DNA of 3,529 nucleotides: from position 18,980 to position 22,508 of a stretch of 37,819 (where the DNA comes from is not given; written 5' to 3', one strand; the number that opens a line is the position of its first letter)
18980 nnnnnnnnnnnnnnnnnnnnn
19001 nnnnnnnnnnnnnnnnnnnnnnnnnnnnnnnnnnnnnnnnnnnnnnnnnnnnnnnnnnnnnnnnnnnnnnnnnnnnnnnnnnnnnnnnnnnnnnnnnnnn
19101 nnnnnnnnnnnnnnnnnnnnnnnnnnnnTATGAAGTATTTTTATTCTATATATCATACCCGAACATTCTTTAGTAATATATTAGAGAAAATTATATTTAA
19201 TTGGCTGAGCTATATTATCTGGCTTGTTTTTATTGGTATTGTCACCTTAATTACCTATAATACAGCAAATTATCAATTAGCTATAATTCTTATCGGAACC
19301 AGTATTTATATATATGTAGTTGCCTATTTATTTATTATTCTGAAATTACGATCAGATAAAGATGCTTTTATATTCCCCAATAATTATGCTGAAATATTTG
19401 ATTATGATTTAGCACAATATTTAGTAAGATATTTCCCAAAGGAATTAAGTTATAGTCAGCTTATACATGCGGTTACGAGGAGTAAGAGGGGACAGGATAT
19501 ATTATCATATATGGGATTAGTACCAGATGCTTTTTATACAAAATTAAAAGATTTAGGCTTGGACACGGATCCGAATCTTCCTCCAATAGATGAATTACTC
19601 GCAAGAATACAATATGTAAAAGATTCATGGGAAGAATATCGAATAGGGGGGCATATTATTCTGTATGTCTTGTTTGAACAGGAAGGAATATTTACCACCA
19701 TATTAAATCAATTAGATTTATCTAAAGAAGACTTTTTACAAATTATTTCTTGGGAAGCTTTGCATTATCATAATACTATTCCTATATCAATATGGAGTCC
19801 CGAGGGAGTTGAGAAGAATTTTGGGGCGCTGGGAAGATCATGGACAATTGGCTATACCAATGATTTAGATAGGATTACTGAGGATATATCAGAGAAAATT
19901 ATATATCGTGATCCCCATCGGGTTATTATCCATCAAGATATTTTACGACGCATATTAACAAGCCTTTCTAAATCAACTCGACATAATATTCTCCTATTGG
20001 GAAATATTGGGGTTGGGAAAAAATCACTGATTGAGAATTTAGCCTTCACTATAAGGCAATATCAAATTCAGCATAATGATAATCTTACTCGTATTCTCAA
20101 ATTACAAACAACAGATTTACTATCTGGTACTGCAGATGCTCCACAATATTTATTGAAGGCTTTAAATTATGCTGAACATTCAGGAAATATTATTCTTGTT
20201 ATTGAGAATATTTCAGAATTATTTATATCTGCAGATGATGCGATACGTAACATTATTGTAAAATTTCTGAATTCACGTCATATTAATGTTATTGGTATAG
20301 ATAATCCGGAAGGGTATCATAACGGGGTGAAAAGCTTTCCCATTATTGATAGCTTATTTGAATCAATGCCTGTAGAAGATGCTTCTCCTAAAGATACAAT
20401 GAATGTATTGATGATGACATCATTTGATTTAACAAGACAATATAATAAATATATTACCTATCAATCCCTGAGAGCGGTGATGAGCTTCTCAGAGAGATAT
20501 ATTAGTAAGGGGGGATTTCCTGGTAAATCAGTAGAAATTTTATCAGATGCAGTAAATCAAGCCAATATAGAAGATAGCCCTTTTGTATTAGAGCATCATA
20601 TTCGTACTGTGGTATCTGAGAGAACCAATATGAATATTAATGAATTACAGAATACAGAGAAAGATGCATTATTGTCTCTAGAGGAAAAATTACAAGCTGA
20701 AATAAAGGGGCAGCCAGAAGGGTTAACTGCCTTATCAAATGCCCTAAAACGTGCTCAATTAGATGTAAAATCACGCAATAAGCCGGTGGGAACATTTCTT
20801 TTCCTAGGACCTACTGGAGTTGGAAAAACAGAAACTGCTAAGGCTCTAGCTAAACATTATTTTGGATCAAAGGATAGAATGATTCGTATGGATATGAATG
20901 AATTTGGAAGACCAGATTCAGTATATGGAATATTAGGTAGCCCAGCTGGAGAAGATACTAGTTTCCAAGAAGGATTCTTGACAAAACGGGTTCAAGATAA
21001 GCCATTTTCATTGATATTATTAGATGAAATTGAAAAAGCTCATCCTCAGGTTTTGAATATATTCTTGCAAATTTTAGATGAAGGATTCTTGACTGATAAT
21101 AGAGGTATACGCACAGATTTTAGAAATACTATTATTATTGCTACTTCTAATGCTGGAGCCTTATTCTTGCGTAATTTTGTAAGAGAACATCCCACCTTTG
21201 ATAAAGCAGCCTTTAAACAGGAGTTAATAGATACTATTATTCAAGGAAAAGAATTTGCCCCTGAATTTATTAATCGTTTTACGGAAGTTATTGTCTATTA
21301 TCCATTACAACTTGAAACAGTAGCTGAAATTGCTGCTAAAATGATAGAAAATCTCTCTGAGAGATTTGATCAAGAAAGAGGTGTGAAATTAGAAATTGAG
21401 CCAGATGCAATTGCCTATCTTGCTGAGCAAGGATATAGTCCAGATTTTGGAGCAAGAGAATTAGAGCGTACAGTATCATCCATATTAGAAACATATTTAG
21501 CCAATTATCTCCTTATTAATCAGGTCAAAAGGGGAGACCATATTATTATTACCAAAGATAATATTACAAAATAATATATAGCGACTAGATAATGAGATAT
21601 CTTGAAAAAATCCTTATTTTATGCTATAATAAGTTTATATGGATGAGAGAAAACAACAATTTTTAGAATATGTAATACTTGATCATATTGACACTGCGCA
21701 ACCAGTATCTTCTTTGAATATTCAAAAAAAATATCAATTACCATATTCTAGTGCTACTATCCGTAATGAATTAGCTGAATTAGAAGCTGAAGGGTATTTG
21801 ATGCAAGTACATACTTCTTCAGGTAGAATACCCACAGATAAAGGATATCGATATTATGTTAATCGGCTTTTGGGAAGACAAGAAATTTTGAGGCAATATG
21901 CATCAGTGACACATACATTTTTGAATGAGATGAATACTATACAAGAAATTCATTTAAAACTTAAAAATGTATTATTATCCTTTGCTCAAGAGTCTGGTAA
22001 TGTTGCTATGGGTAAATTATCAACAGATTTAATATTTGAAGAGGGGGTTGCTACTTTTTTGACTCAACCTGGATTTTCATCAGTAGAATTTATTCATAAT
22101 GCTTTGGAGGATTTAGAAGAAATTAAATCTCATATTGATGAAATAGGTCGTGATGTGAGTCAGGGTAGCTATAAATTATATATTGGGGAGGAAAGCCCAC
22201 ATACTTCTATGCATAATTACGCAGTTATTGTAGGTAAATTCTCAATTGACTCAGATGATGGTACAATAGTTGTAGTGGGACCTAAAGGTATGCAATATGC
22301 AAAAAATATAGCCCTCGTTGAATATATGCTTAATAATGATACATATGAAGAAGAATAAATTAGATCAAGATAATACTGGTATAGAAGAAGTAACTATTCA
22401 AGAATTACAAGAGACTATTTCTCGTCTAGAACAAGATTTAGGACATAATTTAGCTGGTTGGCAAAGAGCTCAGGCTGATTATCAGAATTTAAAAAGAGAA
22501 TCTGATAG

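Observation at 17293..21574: PspC / LiaF-toast-rack / small membrane protein / membrane-anchored Clp ATPase operon: candidate envelope-stress module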

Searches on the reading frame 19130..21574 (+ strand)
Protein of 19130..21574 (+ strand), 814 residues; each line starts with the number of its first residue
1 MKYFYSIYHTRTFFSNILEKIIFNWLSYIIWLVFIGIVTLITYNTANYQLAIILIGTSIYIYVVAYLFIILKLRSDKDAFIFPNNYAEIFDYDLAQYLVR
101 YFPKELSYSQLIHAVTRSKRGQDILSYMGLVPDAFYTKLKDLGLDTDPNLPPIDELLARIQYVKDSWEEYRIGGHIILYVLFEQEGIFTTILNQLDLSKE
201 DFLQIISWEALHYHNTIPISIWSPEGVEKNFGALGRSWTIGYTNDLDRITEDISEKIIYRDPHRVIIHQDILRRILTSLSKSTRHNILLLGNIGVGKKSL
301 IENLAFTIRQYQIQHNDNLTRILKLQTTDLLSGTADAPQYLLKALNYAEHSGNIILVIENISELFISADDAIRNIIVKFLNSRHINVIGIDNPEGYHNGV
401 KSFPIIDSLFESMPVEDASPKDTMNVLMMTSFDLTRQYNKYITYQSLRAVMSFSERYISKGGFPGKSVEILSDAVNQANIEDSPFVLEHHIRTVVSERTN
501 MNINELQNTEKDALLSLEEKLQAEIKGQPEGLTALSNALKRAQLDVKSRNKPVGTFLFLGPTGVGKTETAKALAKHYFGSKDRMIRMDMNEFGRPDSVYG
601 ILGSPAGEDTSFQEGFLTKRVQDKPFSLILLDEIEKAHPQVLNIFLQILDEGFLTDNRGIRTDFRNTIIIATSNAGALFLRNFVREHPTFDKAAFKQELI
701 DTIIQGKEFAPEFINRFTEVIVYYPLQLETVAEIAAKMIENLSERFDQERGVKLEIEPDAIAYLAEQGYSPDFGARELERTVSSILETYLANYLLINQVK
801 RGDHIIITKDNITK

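Call 3: search_protein_families(library=pfam, proteins=[window:19130-21574:+], max_evalue=1)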
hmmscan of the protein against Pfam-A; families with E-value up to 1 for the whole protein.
window:19130-21574:+ (814 aa): 36 families (the best 25 are shown)
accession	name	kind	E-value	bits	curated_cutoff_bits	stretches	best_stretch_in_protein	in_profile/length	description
PF07724.20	AAA_2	-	1.4e-46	159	27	1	551-719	1-165/166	AAA domain (Cdc48 subfamily)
PF10431.15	ClpB_D2-small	-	2.9e-19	69.3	21.9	1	726-807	1-81/81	C-terminal, D2-small domain, of ClpB protein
PF07728.20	AAA_5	-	1.3e-16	61.3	22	2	556-676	2-124/139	AAA domain (dynein-related subfamily)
PF00004.35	AAA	-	7.3e-14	52.8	21.2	2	557-675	2-110/131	ATPase family associated with various cellular activities (AAA)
PF13401.12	AAA_22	-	5.9e-07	30.3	27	1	557-650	9-109/130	AAA domain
PF20720.3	nSTAND3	-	3.3e-06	27.3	27.2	2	556-587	20-51/155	Novel STAND NTPase 3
PF05673.19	DUF815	-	3.5e-06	26.8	23.8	1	270-312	39-81/249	Protein of unknown function (DUF815)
PF13191.12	AAA_16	-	1e-05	26.5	32.6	1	271-318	11-63/167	AAA ATPase domain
PF03215.21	Rad17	-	3.3e-05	24.3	23.8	1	263-395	19-180/186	Rad17 P-loop domain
PF20030.5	bpMoxR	-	7.8e-05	22.3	27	1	556-674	34-145/205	MoxR domain in the MoxR-vWA-beta-propeller ternary systems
PF17871.7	AAA_lid_9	-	0.00014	22.2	22.8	1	420-502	2-82/104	AAA lid domain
PF00158.32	Sigma54_activat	-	0.00014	22.1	20.2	1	540-672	9-141/168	Sigma-54 interaction domain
PF12775.13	AAA_7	-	0.00035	20.6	25.8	1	555-590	35-70/181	P-loop containing dynein motor region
PF13177.12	DNA_pol3_delta2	-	0.0012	19.3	27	1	549-582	15-48/161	DNA polymerase III, delta subunit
PF03193.22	RsgA_GTPase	-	0.0024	18.2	30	0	283-307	105-129/174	RsgA GTPase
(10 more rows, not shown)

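Call 4: search_protein_families(library=ncbifam, proteins=[window:19130-21574:+], max_evalue=1)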
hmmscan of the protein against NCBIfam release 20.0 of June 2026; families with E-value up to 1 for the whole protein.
window:19130-21574:+ (814 aa): 57 families (the best 25 are shown)
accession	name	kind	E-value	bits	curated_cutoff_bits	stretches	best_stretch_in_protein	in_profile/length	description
TIGR03346.1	chaperone_ClpB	equivalog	2.5e-105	353.6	1232.1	2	486-811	528-847/853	ATP-dependent chaperone ClpB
TIGR02639.1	ClpA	equivalog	1.8e-101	340.6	993.15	1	165-808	94-733/734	ATP-dependent Clp protease ATP-binding subunit ClpA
NF008118.0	PRK10865.1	equivalog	2e-91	307.2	1417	2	487-808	532-847/857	ATP-dependent chaperone ClpB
NF033606.1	heat_AAA_ClpK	exception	2.2e-85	287.3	1900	2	487-811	577-900/949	heat shock survival AAA family ATPase ClpK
TIGR03345.1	VI_ClpV1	equivalog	2.1e-83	281.1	884.95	2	486-799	529-840/852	type VI secretion system ATPase TssH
NF033607.0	disagg_AAA_ClpG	exception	1.6e-80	271.2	1900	2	490-810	559-877/932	AAA family protein disaggregase ClpG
NF008263.0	PRK11034.1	equivalog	2.6e-80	270.3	1350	1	145-810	77-736/758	ATP-dependent Clp protease ATP-binding subunit ClpA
NF003745.1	PRK05342.1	equivalog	3.7e-10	39.2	359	2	709-813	296-400/418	ATP-dependent Clp protease ATP-binding subunit ClpX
NF001679.0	PRK00440.1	equivalog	2.5e-06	26.8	303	1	546-591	34-77/322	replication factor C small subunit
NF009067.0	PRK12402.1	equivalog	2.6e-06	26.6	317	2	535-581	18-64/340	replication factor C small subunit 2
TIGR00382.1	clpX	equivalog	2.7e-06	26.6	370.75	1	709-813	302-406/414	ATP-dependent protease ATP-binding subunit ClpX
TIGR03499.1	FlhF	equivalog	4.9e-06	26.7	174.15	1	519-580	162-225/286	flagellar biosynthesis GTPase FlhF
TIGR02397.1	dnaX_nterm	equivalog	1e-05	25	250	1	524-576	15-59/355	DNA polymerase III subunit gamma/tau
TIGR00390.1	hslU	equivalog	1.5e-05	24.2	362.45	1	533-575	26-69/441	ATP-dependent protease ATPase subunit HslU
NF003229.0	PRK04195.1-5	equivalog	2.9e-05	23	280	1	554-635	45-113/413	replication factor C large subunit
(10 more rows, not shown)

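Call 44: search_solved_structures(query=window:19130-21571:+, max_evalue=1e-10, show_alignments=2)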
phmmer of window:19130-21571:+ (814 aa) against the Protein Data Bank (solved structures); distinct sequences matched with E-value up to 1e-10: 50.
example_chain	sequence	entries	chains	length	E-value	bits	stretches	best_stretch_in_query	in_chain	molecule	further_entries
4d2q_A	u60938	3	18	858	1.2e-88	301.5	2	488-804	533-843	CLPB | CHAPERONE PROTEIN CLPB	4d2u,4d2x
6og3_E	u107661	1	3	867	1.3e-88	301.4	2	488-804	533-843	Hyperactive disaggregase ClpB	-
6oax_C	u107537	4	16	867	1.3e-88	301.4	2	488-804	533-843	Hyperactive disaggregase ClpB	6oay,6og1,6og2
4ciu_A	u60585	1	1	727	1.2e-87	298.2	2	488-804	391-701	CHAPERONE PROTEIN CLPB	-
6rn2_A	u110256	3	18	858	1.4e-87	297.9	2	488-804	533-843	Chaperone protein ClpB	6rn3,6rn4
6qs4_A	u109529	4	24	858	1.5e-87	297.9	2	488-804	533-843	Chaperone protein ClpB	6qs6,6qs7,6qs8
1qvr_A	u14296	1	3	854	1.5e-87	297.9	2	468-806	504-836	ClpB protein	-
3j3t_A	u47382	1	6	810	3.4e-87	296.7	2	486-808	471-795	Negative regulator of genetic competence ClpC/MecB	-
3j3s_A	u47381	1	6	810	1.2e-86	294.9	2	486-808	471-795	Negative regulator of genetic competence ClpC/MecB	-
3j3r_A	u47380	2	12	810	1.9e-86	294.2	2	486-808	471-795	Negative regulator of genetic competence ClpC/MecB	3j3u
7abr_A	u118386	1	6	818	2.1e-86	294.1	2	486-808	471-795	Negative regulator of genetic competence ClpC/MecB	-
6em8_A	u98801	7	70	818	5.4e-86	292.7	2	485-807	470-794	ATP-dependent Clp protease ATP-binding subunit ClpC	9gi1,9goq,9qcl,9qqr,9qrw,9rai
6em9_A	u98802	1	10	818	5.9e-86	292.6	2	486-807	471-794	ATP-dependent Clp protease ATP-binding subunit ClpC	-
5ofo_C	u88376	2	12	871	4.3e-85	289.7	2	488-804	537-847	Chaperone protein ClpB,ATP-dependent Clp protease ATP-binding subunit ClpA,Chaperone prote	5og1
29hb_b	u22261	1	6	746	1.2e-74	255.1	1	476-797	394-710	ATP-dependent Clp protease, ATP-binding subunit ClpE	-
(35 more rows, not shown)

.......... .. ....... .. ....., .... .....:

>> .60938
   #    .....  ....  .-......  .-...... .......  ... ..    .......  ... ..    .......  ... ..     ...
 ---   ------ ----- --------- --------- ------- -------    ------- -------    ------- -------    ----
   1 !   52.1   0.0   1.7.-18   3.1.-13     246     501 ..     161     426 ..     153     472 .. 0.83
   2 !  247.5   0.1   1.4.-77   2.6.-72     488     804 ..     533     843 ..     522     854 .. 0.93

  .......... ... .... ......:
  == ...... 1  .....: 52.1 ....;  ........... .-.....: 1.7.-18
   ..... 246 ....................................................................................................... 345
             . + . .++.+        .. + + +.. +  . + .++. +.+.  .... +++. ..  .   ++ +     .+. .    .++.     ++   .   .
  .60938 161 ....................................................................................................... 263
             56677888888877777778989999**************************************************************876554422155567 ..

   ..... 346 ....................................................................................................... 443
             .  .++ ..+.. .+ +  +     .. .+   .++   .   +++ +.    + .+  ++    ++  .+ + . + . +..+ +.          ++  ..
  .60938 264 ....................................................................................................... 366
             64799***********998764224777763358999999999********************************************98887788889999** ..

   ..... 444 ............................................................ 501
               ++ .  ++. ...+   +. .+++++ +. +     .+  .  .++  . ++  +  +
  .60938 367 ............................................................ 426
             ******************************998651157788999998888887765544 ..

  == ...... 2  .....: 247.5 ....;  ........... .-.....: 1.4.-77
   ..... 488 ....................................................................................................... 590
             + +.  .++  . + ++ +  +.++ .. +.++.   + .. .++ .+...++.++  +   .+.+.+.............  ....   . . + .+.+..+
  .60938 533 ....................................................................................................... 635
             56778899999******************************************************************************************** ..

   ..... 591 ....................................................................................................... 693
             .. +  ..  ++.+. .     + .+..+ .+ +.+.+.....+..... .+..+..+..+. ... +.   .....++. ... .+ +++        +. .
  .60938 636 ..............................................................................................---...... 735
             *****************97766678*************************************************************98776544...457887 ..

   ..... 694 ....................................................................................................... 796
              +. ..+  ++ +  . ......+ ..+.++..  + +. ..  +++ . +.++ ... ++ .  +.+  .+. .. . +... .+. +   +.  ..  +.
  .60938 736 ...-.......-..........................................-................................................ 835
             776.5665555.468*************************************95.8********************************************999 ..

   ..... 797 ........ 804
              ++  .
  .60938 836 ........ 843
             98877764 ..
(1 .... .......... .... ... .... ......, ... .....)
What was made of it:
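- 19865..20590 (+): D1: a degenerate, probably non-hydrolysing AAA+ module. Walker A reads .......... Walker B reads ILVIEN, with the catalytic Glu replaced by Asn. The arginine fingers are lost. Pore-loop Tyr (ClpB Y251) aligns with Asp. Alignment to E. coli ClpB (call 44).
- On Clp/Hsp100 class I: D1 aligns to ClpB 161-426 and D2 to ClpB 533-843 (call 44). Y251 aligns with Asp, and GYVG aligns with GEDT (call 44).
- Closest known: Class I Clp/Hsp100 ATPases. Same: The best PDB sequence matches are ClpB and ClpC at E about 1e-88 over D2 (call 44).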

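Call 73: search_protein_families(library=padloc, proteins=[window:19130-21574:+], max_evalue=0.01)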
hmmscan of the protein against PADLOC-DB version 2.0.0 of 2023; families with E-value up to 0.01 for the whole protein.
window:19130-21574:+ (814 aa): 7 families
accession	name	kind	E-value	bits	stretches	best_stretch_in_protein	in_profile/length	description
PDLC03838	DolB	-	1.2e-33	114.9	1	463-674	79-277/375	-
PDLC04606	PDC-M37B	-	1.9e-31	107.6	1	494-675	115-294/390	-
PDLC04605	PDC-M37B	-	1.3e-25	88.4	1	484-675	231-424/518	-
PDLC04232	IetA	-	2.3e-06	25.3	1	266-308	98-140/330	-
PDLC04140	mad8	-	3.7e-06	24.7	1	555-649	29-97/314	mads_8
PDLC00915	TRIP13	-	0.0015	16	0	552-577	61-87/302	TRIP13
PDLC02196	IetA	-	0.0023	15.4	0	506-576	82-145/374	-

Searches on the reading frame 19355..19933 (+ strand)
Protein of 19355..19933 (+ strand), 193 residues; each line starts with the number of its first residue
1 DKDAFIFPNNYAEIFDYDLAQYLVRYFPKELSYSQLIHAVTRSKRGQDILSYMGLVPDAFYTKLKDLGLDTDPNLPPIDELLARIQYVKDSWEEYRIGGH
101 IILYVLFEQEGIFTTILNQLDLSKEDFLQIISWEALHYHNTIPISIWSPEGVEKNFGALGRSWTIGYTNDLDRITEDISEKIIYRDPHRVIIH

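Call 61: search_solved_structures(query=A6, max_evalue=10, show_alignments=1)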
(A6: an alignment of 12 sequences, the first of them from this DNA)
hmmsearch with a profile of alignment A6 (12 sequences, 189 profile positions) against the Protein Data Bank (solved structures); distinct sequences matched with E-value up to 10: 19.
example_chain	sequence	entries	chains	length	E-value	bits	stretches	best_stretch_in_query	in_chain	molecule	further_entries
8vd9_A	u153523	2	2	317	0.016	18.5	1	69-127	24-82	Beta-ketoacyl-[acyl-carrier-protein] synthase III 1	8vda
4xbi_A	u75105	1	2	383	0.018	18.3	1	29-125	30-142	ClpB protein, putative,Green fluorescent protein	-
1lzw_B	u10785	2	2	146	0.071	16.4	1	27-127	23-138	ATP-dependent clp protease ATP-binding subunit ClpA | ATP dependent clp protease ATP-binding subunit clpA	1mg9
1k6k_A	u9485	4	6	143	0.08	16.2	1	27-127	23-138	ATP-DEPENDENT CLP PROTEASE ATP-BINDING SUBUNIT CLPA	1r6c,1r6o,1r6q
1mbu_A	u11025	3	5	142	0.082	16.2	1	27-127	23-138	ATP-Dependent clp Protease ATP-Binding Subunit clp A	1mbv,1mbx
4iod_B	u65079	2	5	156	0.24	14.6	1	19-128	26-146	Malarial CLP B2 atpase/HSP101 protein | MALARIAL CLPB2 ATPASE/HSP101 PROTEIN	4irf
3qfv_A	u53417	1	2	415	0.38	14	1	67-126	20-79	CDC42BPB protein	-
4uak_A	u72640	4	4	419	0.39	14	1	67-126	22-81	Serine/threonine-protein kinase MRCK beta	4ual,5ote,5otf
3tku_A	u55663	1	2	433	0.4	13.9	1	66-126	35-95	Serine/threonine-protein kinase MRCK beta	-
7uiv_A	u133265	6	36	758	0.49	13.7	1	29-144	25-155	ATP-dependent Clp protease ATP-binding subunit ClpA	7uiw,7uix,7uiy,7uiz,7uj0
1khy_A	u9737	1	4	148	0.51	13.6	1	33-128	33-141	CLPB PROTEIN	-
3fes_A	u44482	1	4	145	0.58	13.4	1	46-125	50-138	ATP-dependent Clp endopeptidase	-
6w1z_A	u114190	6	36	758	0.61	13.3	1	29-140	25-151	ATP-dependent Clp protease ATP-binding subunit ClpA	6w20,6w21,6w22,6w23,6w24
1ksf_X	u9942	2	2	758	0.66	13.2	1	29-138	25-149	ATP-DEPENDENT CLP PROTEASE ATP-BINDING SUBUNIT CLPA | ClpA protein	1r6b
8fmw_AJ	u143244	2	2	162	0.73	13.1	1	24-84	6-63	50S ribosomal protein L10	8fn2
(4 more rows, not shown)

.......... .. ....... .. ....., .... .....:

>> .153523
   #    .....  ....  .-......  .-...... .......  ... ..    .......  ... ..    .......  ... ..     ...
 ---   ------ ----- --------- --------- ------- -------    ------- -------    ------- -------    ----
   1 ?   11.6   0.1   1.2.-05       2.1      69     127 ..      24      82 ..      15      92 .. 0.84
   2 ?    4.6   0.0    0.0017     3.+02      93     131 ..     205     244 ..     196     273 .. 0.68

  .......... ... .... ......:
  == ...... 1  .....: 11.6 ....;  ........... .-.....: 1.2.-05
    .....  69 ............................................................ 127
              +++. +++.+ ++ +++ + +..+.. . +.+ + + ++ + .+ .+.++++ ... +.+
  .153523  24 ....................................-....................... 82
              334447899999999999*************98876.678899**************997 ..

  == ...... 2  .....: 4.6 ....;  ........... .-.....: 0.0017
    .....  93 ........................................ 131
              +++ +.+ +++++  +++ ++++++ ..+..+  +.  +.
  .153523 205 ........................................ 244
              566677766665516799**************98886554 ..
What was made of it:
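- A Clp/Hsp100 scaffold with an intact D2 and a Clp_N-like substrate/adaptor domain (calls 3, 44, 61).
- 19355..19864 (+): Divergent Clp_N-like N-domain (residues about 76-245). Most of the 19 listed are N-domains or N-terminal regions of ClpB, ClpA, ClpC or HSP101, with E from 0.018 to 1.5 (call 61).
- On Clp/Hsp100 class I: Weak, co-linear profile hits to Clp N-domains, E from 0.018 to 1.5 (call 61).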

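Call 62: search_protein_families(library=pfam, alignment_id=A6, max_evalue=0.1)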
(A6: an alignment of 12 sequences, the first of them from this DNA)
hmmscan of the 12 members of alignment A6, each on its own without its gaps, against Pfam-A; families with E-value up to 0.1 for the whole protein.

A. member 1, seq(193 aa): 0 families

B. families by the number of members that match (of 12 scanned): 7 families
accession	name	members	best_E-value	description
PF02861.25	Clp_N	2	0.0028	Clp amino terminal domain, pathogenicity island component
PF24389.1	ORC-CDC6-like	1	0.055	ORC-CDC6-like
PF25749.1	SPO1_gp41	1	0.06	Phage SPO1 gene 41 protein family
PF24515.1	ARM_KNTC1_3rd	1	0.063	KNTC1 third ARM-repeats domain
PF23797.1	Beta-prop_ELP1_2nd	1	0.066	ELP1 N-terminal second beta-propeller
PF15187.11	Augurin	1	0.096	Oesophageal cancer-related gene 4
PF15045.11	Clathrin_bdg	1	0.1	Clathrin-binding box of Aftiphilin, vesicle trafficking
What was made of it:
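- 19355..19864 (+): Pfam Clp_N matches 2 of 12 members (call 62).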

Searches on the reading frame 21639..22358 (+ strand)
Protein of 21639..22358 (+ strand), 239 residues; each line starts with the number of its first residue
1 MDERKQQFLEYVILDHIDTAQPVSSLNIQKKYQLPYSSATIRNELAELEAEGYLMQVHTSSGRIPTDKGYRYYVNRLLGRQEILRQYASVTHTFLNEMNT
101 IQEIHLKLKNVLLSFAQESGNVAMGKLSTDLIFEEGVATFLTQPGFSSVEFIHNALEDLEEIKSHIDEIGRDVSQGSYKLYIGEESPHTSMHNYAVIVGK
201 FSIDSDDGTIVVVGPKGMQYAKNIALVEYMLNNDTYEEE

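Call 94: search_protein_families(library=pfam, proteins=[window:21639-22358:+], max_evalue=0.001)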
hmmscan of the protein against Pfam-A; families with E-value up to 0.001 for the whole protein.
window:21639-22358:+ (239 aa): 1 family
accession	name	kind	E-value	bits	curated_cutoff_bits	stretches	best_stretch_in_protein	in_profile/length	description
PF01628.27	HrcA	-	4.9e-16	59.8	22.2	1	86-224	86-215/215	HrcA protein C terminal domain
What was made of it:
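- Checked: hrcA (21639-22358) and grpE (22318-22845) are confirmed by Pfam (call 94).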
